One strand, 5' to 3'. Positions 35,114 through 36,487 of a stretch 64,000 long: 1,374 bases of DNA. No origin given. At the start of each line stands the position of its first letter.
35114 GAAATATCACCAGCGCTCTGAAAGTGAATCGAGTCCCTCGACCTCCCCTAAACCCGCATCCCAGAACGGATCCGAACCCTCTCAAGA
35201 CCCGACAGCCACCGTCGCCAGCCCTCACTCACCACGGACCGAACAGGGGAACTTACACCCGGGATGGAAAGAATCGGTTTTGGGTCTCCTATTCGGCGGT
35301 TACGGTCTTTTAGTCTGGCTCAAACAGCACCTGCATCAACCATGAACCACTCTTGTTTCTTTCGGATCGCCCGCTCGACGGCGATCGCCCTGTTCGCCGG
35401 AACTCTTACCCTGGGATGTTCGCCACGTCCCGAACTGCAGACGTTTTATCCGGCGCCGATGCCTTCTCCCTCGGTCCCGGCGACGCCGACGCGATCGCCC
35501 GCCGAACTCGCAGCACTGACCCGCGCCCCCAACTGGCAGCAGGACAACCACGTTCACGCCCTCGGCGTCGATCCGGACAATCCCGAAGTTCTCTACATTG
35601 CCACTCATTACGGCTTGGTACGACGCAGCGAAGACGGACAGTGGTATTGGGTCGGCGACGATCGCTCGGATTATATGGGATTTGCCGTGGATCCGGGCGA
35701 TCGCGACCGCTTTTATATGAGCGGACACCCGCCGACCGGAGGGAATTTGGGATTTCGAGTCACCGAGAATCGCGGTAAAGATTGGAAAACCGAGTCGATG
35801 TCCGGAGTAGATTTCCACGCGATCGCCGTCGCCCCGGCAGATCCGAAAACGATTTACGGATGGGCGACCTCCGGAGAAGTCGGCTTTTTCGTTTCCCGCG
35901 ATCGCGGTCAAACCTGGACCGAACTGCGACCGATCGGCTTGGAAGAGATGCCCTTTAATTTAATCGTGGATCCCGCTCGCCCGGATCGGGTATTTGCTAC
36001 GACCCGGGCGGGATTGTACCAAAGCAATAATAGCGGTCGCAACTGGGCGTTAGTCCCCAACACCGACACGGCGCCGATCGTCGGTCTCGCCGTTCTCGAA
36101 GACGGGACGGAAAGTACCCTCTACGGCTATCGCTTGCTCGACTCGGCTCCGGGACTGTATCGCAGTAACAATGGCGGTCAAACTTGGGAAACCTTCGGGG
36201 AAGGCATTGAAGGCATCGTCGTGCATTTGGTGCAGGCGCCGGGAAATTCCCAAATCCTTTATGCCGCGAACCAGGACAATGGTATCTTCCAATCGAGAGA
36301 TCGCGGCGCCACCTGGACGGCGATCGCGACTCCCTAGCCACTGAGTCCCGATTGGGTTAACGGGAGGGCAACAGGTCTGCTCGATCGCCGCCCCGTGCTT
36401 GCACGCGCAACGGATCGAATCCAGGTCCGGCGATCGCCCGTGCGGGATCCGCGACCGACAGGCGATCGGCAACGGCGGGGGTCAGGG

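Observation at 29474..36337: Candidate metal-sensing/homeostasis module with mosaic GC content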

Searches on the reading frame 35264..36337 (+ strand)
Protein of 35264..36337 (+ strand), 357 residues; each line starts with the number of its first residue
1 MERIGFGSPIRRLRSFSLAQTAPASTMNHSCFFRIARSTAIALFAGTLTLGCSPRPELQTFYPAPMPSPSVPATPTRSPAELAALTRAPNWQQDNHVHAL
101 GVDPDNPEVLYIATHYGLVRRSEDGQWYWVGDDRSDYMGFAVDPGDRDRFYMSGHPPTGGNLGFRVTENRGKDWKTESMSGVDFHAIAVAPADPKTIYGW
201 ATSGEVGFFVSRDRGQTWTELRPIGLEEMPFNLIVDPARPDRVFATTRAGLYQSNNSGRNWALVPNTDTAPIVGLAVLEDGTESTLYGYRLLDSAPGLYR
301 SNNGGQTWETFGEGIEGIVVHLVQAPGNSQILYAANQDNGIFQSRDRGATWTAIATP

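Call 4: search_protein_families(library=pfam, proteins=[window:35264-36337:+], max_evalue=0.01)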
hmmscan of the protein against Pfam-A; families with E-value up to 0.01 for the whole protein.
window:35264-36337:+ (357 aa): 5 families
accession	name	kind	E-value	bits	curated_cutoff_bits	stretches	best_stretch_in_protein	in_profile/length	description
PF15902.12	Sortilin-Vps10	-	1.4e-14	54.2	33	2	298-357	3-63/446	Sortilin, neurotensin receptor 3,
PF15899.11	BNR_6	-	4.2e-08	32.9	27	0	209-220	2-13/14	BNR-Asp box repeat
PF02012.26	BNR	-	8e-08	31.6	27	0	209-219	1-11/12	BNR/Asp-box repeat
PF14870.12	PSII_BNR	-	0.00029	20.6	27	0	158-233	206-279/303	Photosynthesis system II assembly factor YCF48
PF19755.4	DUF6242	-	0.00054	20.3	29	0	285-351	154-217/217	Domain of unknown function (DUF6242)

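Call 5: search_protein_families(library=ncbifam, proteins=[window:35264-36337:+], max_evalue=0.01)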
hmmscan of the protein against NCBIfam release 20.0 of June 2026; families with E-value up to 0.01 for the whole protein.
window:35264-36337:+ (357 aa): 3 families
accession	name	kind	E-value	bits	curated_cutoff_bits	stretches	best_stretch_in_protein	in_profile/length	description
NF045728.1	glycosyl_F510_1955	equivalog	1.1e-67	227.9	175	2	92-288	2-192/246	F510_1955 family glycosylhydrolase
NF010237.0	PRK13684.1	equivalog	0.00014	21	326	0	158-233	233-305/334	photosynthesis system II assembly factor Ycf48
NF053688.1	BamI_Bacteroidota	equivalog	0.0091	15.3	370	0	298-353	230-284/452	BamI family beta-barrel-assembly machinery protein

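Call 68: search_dna_similar(query=window:35342-36337:+, collection=plasmids, mode=protein, max_rows=25, max_evalue=1e-10)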
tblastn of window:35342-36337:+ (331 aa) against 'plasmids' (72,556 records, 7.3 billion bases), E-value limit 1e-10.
Records with a match: 116; places in all: 131; records where one place covers at least 80% of the query: 24.
Best place of each record, by identity: <60% 116.
By first word of the organism name: Bacillus 23; Rhodococcus 22; Pseudomonas 9; Streptomyces 7; Azospirillum 5; Cytobacillus 5; Leptolyngbya 3; Paenarthrobacter 3; Mycolicibacterium 3; Arthrobacter 3; and 27 more.
By predicted mobility (MOB-suite, as given by PLSDB): non-mobilizable 69; mobilizable 30; conjugative 17.
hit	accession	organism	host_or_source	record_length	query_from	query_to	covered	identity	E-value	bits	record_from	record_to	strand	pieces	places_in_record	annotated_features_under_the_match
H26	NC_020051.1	Gloeocapsa sp. PCC 7428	-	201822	15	329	95%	51.1%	6e-99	327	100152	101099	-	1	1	F510_1955 family glycosylhydrolase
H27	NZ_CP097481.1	Chroococcidiopsis sp. CCNUC1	cell culture,soil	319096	59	328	82%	56.1%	1e-102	337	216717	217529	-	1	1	F510_1955 family glycosylhydrolase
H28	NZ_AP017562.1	Pseudanabaena sp. ABRG5-3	-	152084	29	328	91%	50.0%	1e-97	322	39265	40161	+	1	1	F510_1955 family glycosylhydrolase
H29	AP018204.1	Leptolyngbya boryana NIES-2135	-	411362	38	328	88%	50.3%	1e-97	323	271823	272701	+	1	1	glycosyl hydrolase BNR repeat-containing protein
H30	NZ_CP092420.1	Leptolyngbya boryana IU 594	-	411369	38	328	88%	50.3%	1e-97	323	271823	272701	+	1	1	F510_1955 family glycosylhydrolase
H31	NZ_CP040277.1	Nostoc sp. C052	Blasia pusilla,pure culture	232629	58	328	82%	52.4%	5e-97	321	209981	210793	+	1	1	F510_1955 family glycosylhydrolase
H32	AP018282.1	Chondrocystis sp. NIES-4102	-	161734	42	329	87%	49.0%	2e-96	319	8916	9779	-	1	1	glycosyl hydrolase BNR repeat-containing protein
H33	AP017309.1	Leptolyngbya sp. NIES-3755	-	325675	39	329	88%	48.1%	4e-97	321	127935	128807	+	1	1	glycosyl hydrolase, BNR repeat-containing protein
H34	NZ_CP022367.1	Azospirillum sp. TSH58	single cell,paddy soils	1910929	26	325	91%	34.9%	4e-39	154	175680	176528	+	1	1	record has no annotation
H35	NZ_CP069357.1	Microvirga sp. VF16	Vachellia farnesiana,Cell culture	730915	61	325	80%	37.2%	6e-39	153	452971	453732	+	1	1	F510_1955 family glycosylhydrolase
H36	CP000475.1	Paenarthrobacter aurescens TC1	-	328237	1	327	99%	29.9%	2e-11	72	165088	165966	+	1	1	BNR/Asp-box repeat domain protein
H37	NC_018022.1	Mycolicibacterium chubuense NBB4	-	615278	5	329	98%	29.0%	4e-18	93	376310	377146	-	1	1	F510_1955 family glycosylhydrolase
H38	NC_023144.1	Rhodococcus pyridinivorans SB3094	-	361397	6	311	92%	30.8%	1e-14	82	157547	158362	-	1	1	F510_1955 family glycosylhydrolase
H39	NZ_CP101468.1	Rhodococcus gordoniae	water,poultry farm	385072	6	311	92%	30.8%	1e-14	82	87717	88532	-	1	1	F510_1955 family glycosylhydrolase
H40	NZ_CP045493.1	Mesorhizobium sp. NBSH29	pure culture,nutrient broth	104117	62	328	81%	35.1%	2e-34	140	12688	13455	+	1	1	exo-alpha-sialidase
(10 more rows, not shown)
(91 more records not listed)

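Call 69: get_annotated_region(hit=H28, flank=6000)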
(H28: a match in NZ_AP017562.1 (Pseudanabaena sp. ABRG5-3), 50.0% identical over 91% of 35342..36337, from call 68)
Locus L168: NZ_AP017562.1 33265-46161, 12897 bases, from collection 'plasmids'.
description: Pseudanabaena sp. ABRG5-3 plasmid ABRG53b, complete sequence
organism: Pseudanabaena sp. ABRG5-3 (NCBI taxid 685565)
taxonomy: Bacteria; Cyanobacteriota; Cyanophyceae; Pseudanabaenales; Pseudanabaenaceae; Pseudanabaena; Pseudanabaena sp. ABRG5-3
host: -; source: -; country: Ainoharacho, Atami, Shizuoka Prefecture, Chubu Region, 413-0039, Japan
typing (MOB-suite, as given by PLSDB): mobilizable; relaxase MOBP
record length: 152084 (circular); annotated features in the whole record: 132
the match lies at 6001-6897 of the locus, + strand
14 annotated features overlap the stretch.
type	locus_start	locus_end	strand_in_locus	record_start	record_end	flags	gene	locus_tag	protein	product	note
CDS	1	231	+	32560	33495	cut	-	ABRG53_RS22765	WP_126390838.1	IS5 family transposase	-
CDS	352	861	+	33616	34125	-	-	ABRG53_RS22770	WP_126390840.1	hypothetical protein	-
CDS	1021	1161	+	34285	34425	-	-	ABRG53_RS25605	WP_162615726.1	hypothetical protein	-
CDS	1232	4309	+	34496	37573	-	-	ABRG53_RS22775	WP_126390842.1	efflux RND transporter permease subunit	GO:0055085 - transmembrane transport [Evidence IEA]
CDS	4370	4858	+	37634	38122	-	-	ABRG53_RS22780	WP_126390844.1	hypothetical protein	-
CDS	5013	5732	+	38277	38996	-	-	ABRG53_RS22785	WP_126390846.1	DUF305 domain-containing protein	-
CDS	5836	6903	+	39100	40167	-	-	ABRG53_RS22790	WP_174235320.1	F510_1955 family glycosylhydrolase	-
CDS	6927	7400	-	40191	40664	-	-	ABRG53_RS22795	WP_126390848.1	hypothetical protein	-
CDS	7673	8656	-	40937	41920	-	-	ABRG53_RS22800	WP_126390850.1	SDR family NAD(P)-dependent oxidoreductase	-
CDS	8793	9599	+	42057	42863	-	-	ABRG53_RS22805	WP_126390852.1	IS5 family transposase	-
CDS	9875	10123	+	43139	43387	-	-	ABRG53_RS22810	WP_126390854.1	helix-turn-helix domain-containing protein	-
CDS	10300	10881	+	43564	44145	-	-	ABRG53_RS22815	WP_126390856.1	hypothetical protein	-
CDS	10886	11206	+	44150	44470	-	-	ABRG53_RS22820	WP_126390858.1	hypothetical protein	-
CDS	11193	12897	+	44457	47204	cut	-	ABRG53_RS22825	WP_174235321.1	hypothetical protein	-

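Call 70: get_annotated_region(hit=H38, flank=6000)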
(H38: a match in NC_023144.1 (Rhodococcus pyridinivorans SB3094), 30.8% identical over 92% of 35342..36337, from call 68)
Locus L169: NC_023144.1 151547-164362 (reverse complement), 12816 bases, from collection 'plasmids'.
description: Rhodococcus pyridinivorans SB3094 plasmid unnamed, complete sequence
organism: Rhodococcus pyridinivorans SB3094 (NCBI taxid 1435356)
taxonomy: Bacteria; Actinomycetota; Actinomycetes; Mycobacteriales; Nocardiaceae; Rhodococcus; Rhodococcus pyridinivorans; Rhodococcus pyridinivorans SB3094
host: -; source: -; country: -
typing (MOB-suite, as given by PLSDB): non-mobilizable
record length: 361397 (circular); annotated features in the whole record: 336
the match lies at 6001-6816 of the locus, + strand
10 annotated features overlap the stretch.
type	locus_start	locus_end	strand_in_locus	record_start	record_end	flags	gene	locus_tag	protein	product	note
CDS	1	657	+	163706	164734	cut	-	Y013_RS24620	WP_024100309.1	PDDEXK nuclease domain-containing protein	-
CDS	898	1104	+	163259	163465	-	-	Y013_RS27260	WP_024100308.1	hypothetical protein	-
CDS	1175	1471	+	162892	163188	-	-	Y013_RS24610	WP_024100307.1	hypothetical protein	-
CDS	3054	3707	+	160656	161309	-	-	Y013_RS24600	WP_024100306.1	DUF305 domain-containing protein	-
CDS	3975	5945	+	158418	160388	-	-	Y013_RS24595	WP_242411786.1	heavy metal translocating P-type ATPase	-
CDS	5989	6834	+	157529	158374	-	-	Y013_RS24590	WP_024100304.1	F510_1955 family glycosylhydrolase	-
CDS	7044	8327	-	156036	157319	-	-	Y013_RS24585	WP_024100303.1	IS256 family transposase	-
CDS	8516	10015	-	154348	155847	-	-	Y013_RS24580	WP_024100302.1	NAD(P)/FAD-dependent oxidoreductase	-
CDS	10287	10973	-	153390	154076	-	-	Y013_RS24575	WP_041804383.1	GntR family transcriptional regulator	-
CDS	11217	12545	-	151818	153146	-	-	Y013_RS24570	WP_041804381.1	MFS transporter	GO:0055085 - transmembrane transport [Evidence IEA]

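Call 71: get_annotated_region(hit=H26, flank=6000)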
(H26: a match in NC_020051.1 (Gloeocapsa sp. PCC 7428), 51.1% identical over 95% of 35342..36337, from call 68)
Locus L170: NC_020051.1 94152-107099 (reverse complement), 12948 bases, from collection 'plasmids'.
description: Gloeocapsa sp. PCC 7428 plasmid pGLO7428.02, complete sequence
organism: Gloeocapsa sp. PCC 7428 (NCBI taxid 1173026)
taxonomy: Bacteria; Cyanobacteriota; Cyanophyceae; Chroococcales; Chroococcaceae; Gloeocapsa; Gloeocapsa sp. PCC 7428
host: -; source: -; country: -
typing (MOB-suite, as given by PLSDB): conjugative; replicon rep_cluster_1708; relaxase MOBP; mating-pair formation MPF_T
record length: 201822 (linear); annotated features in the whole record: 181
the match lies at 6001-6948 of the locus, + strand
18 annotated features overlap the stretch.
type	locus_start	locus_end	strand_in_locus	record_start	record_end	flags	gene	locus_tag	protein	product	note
CDS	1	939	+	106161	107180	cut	-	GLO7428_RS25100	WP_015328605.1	DUF4238 domain-containing protein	-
CDS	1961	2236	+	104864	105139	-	-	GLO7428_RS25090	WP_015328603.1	thioredoxin family protein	-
CDS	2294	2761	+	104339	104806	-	-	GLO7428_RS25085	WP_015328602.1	heavy metal-responsive transcriptional regulator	-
CDS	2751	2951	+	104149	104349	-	merF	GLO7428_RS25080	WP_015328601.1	mercury resistance system transport protein MerF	-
CDS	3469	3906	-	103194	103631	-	-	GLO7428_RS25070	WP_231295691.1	heavy metal-responsive transcriptional regulator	-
CDS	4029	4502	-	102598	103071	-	-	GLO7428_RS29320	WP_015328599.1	hypothetical protein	-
CDS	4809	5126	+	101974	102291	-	-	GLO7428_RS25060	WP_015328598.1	hypothetical protein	-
CDS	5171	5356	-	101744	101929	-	-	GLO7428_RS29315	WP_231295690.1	hypothetical protein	-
CDS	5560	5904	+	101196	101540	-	-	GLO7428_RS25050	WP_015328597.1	hypothetical protein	-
CDS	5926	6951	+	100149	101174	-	-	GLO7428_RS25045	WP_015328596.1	F510_1955 family glycosylhydrolase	-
CDS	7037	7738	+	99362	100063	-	-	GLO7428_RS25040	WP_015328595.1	TVP38/TMEM64 family protein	-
CDS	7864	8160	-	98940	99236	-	-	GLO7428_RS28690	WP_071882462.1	hypothetical protein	-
CDS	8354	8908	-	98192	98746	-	-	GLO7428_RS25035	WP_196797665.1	tetratricopeptide repeat protein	-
CDS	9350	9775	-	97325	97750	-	-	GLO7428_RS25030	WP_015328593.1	Rieske (2Fe-2S) protein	-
CDS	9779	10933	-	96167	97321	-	-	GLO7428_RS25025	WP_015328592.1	metal cation transporter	-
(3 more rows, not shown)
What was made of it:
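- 35010..35345 (+): Small exported Ser/Pro-rich protein of 111 aa with a C-terminal TM segment. Its stop overlaps the start of the next gene by 4 nt. Call 71: a small ORF of similar size precedes the F510_1955 gene on a Gloeocapsa plasmid.
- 35342..36337 (+): BNR/Asp-box beta-propeller, a probable lipoprotein, of the NCBIfam 'F510_1955 family glycosylhydrolase'. This family recurs in metal-resistance islands. Calls 68-71: it lies next to DUF305 and RND genes (Pseudanabaena plasmid), DUF305 and a P-type ATPase (Rhodococcus plasmid), and MerR regulators, a multicopper oxidase and DUF305 (Gloeocapsa plasmid).
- Closest known: F510_1955 family 'glycosylhydrolase'. Same: As in this locus, members on plasmids of cyanobacteria and actinobacteria lie beside DUF305, P-type ATPase, RND and multicopper oxidase genes (calls 68-71).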
